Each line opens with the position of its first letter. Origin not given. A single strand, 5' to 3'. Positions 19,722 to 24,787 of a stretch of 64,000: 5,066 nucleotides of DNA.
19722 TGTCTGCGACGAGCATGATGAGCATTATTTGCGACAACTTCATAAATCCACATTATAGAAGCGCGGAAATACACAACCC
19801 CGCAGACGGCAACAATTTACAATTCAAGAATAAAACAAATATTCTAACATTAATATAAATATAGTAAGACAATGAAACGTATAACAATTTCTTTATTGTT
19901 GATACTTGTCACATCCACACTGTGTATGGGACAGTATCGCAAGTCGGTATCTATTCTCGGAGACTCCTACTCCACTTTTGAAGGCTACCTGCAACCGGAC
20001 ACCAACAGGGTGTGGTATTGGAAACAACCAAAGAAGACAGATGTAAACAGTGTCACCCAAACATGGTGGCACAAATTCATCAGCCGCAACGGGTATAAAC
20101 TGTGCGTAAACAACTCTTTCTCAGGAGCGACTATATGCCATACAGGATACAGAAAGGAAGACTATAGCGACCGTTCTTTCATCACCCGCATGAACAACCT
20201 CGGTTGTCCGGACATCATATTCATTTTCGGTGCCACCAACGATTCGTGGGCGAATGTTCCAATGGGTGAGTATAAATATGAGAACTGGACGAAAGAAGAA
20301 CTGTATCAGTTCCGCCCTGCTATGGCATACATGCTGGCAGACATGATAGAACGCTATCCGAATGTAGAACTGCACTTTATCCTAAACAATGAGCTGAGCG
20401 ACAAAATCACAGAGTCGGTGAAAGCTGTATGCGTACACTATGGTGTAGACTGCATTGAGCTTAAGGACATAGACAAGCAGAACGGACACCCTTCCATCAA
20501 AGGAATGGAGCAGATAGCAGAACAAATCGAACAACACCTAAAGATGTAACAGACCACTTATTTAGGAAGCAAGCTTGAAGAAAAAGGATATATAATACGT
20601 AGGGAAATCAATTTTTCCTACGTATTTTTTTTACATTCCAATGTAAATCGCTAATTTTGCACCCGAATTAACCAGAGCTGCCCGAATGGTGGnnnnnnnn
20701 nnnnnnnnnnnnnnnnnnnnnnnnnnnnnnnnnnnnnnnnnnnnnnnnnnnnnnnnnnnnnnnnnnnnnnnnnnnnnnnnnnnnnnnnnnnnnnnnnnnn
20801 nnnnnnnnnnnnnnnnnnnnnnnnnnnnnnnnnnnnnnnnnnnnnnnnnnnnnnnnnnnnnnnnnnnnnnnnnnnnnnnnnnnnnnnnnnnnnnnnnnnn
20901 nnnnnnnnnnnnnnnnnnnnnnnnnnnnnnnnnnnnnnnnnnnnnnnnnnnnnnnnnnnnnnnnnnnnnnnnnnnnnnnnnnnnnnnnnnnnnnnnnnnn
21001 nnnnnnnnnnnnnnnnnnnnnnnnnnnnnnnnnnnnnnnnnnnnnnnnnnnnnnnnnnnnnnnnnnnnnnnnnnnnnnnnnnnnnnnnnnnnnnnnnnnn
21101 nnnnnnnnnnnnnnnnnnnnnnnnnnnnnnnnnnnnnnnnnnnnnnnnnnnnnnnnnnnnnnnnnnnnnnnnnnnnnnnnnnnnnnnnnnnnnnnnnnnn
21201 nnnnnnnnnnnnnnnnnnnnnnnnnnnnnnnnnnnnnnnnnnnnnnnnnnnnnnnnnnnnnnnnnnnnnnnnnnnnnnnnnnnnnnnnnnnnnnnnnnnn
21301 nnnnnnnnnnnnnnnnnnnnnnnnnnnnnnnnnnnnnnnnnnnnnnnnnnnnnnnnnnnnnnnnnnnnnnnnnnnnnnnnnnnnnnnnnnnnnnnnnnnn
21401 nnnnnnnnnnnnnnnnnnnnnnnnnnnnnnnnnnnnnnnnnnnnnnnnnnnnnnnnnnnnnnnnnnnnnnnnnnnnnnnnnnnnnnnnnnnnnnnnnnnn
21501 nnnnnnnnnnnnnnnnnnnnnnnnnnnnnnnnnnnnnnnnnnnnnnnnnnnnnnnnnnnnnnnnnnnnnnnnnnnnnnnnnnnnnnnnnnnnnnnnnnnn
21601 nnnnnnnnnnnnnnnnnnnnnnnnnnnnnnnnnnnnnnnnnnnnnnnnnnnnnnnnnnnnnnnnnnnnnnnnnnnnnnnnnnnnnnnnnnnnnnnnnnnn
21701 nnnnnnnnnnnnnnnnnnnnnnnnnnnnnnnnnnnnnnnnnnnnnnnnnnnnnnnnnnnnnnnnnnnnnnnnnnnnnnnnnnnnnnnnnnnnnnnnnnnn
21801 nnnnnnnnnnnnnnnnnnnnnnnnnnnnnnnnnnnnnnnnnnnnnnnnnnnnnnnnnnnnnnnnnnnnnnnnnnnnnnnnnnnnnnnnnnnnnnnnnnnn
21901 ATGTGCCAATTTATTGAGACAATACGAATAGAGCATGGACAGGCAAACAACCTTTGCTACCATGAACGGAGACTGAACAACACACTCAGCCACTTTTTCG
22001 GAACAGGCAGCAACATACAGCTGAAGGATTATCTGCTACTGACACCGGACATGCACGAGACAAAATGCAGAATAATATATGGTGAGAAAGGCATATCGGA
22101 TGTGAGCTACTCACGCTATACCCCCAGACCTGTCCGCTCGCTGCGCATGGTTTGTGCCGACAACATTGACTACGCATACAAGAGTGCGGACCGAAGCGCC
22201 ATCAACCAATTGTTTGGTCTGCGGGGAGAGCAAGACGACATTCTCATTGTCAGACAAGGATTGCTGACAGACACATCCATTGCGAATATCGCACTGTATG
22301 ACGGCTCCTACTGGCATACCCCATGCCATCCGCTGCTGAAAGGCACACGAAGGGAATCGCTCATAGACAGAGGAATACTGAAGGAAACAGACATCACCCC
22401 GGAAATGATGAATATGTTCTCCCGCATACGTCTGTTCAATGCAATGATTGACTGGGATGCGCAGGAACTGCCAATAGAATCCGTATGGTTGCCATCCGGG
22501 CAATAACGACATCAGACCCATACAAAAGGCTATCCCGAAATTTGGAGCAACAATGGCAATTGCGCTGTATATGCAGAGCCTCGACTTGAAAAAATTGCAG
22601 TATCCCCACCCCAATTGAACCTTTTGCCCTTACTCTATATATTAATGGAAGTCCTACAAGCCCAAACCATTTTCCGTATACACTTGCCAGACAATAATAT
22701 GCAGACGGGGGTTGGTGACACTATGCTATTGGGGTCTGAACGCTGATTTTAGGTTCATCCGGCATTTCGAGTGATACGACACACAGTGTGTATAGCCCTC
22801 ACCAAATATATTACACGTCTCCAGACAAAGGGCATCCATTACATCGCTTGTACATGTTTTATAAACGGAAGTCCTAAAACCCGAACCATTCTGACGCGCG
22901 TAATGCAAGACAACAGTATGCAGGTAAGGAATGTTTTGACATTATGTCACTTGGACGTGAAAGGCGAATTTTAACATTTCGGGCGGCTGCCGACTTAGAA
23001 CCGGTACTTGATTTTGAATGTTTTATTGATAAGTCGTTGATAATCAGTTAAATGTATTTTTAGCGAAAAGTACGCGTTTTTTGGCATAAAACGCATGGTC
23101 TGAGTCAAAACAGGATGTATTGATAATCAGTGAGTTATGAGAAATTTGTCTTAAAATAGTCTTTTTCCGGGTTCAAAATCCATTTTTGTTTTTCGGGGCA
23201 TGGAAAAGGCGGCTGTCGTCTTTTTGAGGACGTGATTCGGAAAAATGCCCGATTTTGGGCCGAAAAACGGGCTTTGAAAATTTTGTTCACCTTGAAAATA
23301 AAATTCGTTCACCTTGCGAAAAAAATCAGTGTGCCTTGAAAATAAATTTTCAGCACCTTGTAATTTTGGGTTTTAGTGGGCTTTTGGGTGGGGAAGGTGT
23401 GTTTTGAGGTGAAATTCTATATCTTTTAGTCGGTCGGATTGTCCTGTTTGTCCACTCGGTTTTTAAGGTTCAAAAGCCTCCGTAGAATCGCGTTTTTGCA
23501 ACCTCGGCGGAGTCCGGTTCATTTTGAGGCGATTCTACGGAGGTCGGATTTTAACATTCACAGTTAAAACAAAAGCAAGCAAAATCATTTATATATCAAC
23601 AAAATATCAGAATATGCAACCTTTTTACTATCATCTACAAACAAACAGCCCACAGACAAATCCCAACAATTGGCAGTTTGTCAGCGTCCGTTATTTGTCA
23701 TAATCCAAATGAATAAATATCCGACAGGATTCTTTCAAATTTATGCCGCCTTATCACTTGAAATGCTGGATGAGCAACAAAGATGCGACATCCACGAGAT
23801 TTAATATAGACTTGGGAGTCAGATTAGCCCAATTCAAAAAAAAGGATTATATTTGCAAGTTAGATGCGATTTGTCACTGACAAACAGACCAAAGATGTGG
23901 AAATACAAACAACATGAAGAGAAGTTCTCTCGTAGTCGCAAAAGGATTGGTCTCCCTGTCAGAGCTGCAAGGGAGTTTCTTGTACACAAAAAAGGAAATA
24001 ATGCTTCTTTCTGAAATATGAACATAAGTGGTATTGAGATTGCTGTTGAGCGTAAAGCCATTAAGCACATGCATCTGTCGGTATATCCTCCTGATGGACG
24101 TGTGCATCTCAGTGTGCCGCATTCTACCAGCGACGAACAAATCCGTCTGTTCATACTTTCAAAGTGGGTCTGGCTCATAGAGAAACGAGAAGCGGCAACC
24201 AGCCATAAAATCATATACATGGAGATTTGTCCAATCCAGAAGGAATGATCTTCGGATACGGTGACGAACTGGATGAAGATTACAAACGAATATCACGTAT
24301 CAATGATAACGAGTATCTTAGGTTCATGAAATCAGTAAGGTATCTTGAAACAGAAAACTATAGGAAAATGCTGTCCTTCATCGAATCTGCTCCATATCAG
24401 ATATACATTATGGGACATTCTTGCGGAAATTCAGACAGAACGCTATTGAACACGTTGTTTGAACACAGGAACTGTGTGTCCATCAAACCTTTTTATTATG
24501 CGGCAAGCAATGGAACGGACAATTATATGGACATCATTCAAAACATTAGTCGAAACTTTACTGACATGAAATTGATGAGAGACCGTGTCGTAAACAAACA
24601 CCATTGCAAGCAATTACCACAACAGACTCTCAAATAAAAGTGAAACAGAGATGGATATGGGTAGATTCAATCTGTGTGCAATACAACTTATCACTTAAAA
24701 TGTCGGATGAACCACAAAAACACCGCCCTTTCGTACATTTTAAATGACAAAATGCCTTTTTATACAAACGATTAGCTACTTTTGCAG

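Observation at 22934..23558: Dispersed ~0.6 kb noncoding repeat family, three same-orientation copies with conserved architecture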

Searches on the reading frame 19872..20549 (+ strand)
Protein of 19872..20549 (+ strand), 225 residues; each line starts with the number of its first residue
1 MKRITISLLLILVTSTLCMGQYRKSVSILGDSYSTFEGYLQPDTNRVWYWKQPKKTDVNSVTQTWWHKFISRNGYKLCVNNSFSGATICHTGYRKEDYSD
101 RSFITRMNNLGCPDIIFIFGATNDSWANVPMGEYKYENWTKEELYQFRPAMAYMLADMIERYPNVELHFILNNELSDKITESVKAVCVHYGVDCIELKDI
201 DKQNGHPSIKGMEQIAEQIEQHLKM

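Call 6: search_protein_families(library=pfam, proteins=[window:19872-20549:+])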
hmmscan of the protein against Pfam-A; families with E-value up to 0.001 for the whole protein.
window:19872-20549:+ (225 aa): 2 families
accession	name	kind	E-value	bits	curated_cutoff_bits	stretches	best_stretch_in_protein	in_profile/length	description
PF16255.11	Lipase_GDSL_lke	-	5.5e-105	349.6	29.2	1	24-221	1-201/203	GDSL-like Lipase/Acylhydrolase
PF13472.12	Lipase_GDSL_2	-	4.1e-06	27.9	32.9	1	29-203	2-155/178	GDSL-like Lipase/Acylhydrolase family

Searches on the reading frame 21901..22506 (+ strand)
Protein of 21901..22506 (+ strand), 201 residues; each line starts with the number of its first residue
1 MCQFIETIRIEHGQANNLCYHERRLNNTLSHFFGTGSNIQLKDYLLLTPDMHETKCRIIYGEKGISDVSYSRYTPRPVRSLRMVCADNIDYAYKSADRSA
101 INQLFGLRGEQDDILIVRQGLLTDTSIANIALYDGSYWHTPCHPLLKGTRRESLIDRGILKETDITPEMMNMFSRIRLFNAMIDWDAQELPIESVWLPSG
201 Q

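Call 6: search_protein_families(library=pfam, proteins=[window:21901-22506:+])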
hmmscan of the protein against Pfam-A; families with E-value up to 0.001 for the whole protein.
window:21901-22506:+ (201 aa): 1 family
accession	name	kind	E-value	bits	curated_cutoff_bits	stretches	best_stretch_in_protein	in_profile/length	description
PF01063.24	Aminotran_4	-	8.4e-11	42.6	28.5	1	106-183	131-215/223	Amino-transferase class IV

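Call 14: find_encoding_contigs(protein=window:21901-22506:+, flank=10000, max_places=10)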
Protein window:21901-22506:+ (201 aa): 2 contigs read that carry it; 1 place shown.
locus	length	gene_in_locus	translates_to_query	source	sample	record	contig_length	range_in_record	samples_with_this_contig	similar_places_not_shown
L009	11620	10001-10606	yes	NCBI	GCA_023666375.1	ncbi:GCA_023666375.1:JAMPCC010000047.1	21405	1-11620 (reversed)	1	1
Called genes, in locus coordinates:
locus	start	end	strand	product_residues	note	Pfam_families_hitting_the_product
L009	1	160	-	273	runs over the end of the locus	PF02548:Pantoate_transf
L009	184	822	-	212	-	PF00702:Hydrolase, PF12710:HAD, PF13419:HAD_2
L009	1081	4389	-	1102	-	PF07517:SecA_DEAD, PF01043:SecA_PP_bind, PF21090:P-loop_SecA, PF07516:SecA_SW, PF02810:SEC-C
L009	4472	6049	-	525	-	PF01663:Phosphodiest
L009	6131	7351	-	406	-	PF13387:Lnb_N, PF25221:5TMH_Lnb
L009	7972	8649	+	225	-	PF13472:Lipase_GDSL_2 (faint), PF16255:Lipase_GDSL_lke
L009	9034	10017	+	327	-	PF00425:Chorismate_bind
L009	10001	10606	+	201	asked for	PF01063:Aminotran_4 (weak)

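Call 20: find_homologous_proteins(query=window:21901-22506:+, max_evalue=1e-20)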
Query window:21901-22506:+ (201 aa): 850 proteins with E <= 1e-20 among 938 candidates; the best 120 are listed.
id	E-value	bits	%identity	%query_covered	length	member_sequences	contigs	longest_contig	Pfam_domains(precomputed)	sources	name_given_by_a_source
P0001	3.1e-134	463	100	100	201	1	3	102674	PF01063.25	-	-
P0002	5.1e-92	325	52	96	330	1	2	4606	PF01063.25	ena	-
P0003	1.9e-82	294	68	99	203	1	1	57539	PF01063.25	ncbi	-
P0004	3.5e-77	277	62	97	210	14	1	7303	PF01063.25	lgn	-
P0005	1.2e-72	262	60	97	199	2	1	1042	PF01063.25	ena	-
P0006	1.3e-72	262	60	99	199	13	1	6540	PF01063.25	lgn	-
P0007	1.3e-70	255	58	99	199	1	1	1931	PF01063.25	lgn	-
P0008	2.1e-70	254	59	98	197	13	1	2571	PF01063.25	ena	-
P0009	3.1e-70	254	60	97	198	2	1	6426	PF01063.25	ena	-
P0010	3.5e-70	254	58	98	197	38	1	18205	PF01063.25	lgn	-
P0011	3.7e-70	254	59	98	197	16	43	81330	PF01063.25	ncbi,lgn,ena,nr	ncbi:MAG: aminotransferase class IV family protein [Phocaeicola sp.]|nr:aminotransferase class IV fa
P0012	1.4e-68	249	55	98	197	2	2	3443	PF01063.25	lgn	-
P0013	1.7e-68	248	59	98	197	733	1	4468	PF01063.25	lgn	-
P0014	1.8e-68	248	59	97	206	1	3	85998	PF01063.25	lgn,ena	-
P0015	1.8e-68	248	58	97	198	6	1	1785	PF01063.25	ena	-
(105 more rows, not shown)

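Call 21: find_encoding_contigs(protein=P0003, flank=10000, max_places=4)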
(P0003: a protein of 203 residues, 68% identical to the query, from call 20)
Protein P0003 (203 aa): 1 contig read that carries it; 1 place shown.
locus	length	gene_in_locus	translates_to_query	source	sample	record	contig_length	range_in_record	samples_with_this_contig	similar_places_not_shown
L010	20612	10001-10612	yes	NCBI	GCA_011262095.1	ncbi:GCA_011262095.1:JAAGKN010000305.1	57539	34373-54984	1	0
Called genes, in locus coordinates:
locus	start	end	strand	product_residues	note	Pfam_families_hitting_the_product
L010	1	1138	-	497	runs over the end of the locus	PF04295:GD_AH_second, PF20629:GD_AH_C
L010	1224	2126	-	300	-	PF12833:HTH_18, PF00165:HTH_AraC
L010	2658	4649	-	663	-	PF07498:Rho_N, PF07497:Rho_RNA_bind, PF00006:ATP-synt_ab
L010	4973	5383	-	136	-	PF01894:YjbQ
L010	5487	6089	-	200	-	PF01926:MMR_HSR1, PF02421:FeoB_N, PF03193:RsgA_GTPase (faint)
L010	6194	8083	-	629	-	PF02463:SMC_N (faint), PF00005:ABC_tran, PF13304:AAA_21 (faint), PF12848:ABC_tran_Xtn, PF00005:ABC_tran, PF16326:ABC_tran_CTD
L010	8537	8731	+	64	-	-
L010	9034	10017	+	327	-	PF00425:Chorismate_bind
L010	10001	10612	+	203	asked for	PF01063:Aminotran_4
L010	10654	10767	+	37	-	-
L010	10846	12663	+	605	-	PF05547:Peptidase_M6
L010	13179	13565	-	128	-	PF15933:RnlB_antitoxin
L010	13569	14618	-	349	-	PF19417:RnlA_toxin_N, PF15935:RnlA_toxin, PF19034:RnlA-toxin_DBD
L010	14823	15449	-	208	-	-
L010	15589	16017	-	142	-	PF01609:DDE_Tnp_1, PF13612:DDE_Tnp_1_3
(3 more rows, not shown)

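Call 22: find_encoding_contigs(protein=P0004, flank=10000, max_places=4)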
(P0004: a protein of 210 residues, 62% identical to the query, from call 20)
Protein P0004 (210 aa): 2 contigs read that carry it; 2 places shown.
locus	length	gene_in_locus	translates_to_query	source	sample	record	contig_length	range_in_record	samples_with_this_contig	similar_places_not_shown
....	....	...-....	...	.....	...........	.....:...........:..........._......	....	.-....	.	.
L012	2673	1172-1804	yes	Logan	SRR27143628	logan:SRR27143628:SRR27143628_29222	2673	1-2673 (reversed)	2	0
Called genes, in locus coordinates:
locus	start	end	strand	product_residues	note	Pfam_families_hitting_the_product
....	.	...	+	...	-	?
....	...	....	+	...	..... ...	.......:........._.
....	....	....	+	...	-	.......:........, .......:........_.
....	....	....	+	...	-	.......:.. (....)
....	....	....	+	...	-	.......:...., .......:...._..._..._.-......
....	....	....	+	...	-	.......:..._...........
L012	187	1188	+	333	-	PF00425:Chorismate_bind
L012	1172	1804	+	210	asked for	PF01063:Aminotran_4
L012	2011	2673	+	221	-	?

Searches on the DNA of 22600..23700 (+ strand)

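Call 9: search_dna_similar(query=window:22860-23600:+, collection=plasmids, mode=distant)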
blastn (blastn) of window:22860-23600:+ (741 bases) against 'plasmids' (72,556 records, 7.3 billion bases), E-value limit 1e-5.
No match.

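Call 10: search_dna_similar(query=window:22860-23600:+, collection=phages, mode=distant)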
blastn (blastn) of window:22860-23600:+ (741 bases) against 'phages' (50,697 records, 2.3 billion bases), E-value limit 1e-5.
No match.

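Call 15: search_rna_families(source=window, start=22600, end=23700, threshold=evalue, max_evalue=10)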
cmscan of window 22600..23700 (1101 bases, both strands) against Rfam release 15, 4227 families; matches with E-value up to 10: 6.
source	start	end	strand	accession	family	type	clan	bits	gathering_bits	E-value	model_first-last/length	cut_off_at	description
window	23107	23231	+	RF02084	STnc130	Gene; sRNA;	-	23.1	55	0.77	1-135/135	no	Enterobacteria sRNA STnc130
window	23477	23610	-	RF01494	rliD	Gene; antisense;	-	15.5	50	0.11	1-327/327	no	Listeria sRNA rliD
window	23537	23690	-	RF01295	SCARNA7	Gene; snRNA; snoRNA; scaRNA;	-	15.2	65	0.28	1-330/330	no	Small Cajal body-specific RNA 7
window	23159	23273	+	RF02378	SurC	Gene; sRNA;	-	14.9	80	6.2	1-161/161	no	SurC sRNA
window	23073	23162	-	RF02050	STnc470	Gene; sRNA;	-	10.9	80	5.3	1-226/226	no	Salmonella enterica sRNA STnc470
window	23009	23100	+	RF02742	Rev72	Gene; antisense;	-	9.3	289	5.6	1-426/426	no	Soft rot Enterobacteriaceae Rev 72 asRNA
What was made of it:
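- On Rfam RNA families (any of 4227): At E<=10 only chance-level hits appear for copy B (call 15).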

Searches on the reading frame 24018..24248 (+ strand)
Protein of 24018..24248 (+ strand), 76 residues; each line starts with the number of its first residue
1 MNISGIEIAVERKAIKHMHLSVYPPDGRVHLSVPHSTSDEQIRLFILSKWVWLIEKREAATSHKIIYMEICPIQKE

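Call 98: search_protein_families(library=pfam, proteins=[window:24018-24248:+])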
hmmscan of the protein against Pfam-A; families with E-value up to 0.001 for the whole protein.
window:24018-24248:+ (76 aa): 1 family
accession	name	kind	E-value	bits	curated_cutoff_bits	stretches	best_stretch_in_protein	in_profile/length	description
PF01863.23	YgjP-like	-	5e-05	23.8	26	1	19-62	2-46/207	YgjP-like, metallopeptidase domain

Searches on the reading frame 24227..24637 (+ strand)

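Call 6: search_protein_families(library=pfam, proteins=[window:24227-24637:+])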
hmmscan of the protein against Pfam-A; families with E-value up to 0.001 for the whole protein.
window:24227-24637:+ (136 aa): 1 family
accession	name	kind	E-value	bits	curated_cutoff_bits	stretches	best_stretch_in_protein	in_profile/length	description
PF14253.11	AbiH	-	4.5e-07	30.6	30.9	1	5-87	176-255/260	Bacteriophage abortive infection AbiH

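Call 99: search_protein_families(library=padloc, proteins=[window:24227-24637:+])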
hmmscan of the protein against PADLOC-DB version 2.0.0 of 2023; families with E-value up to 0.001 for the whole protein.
window:24227-24637:+ (136 aa): 0 families
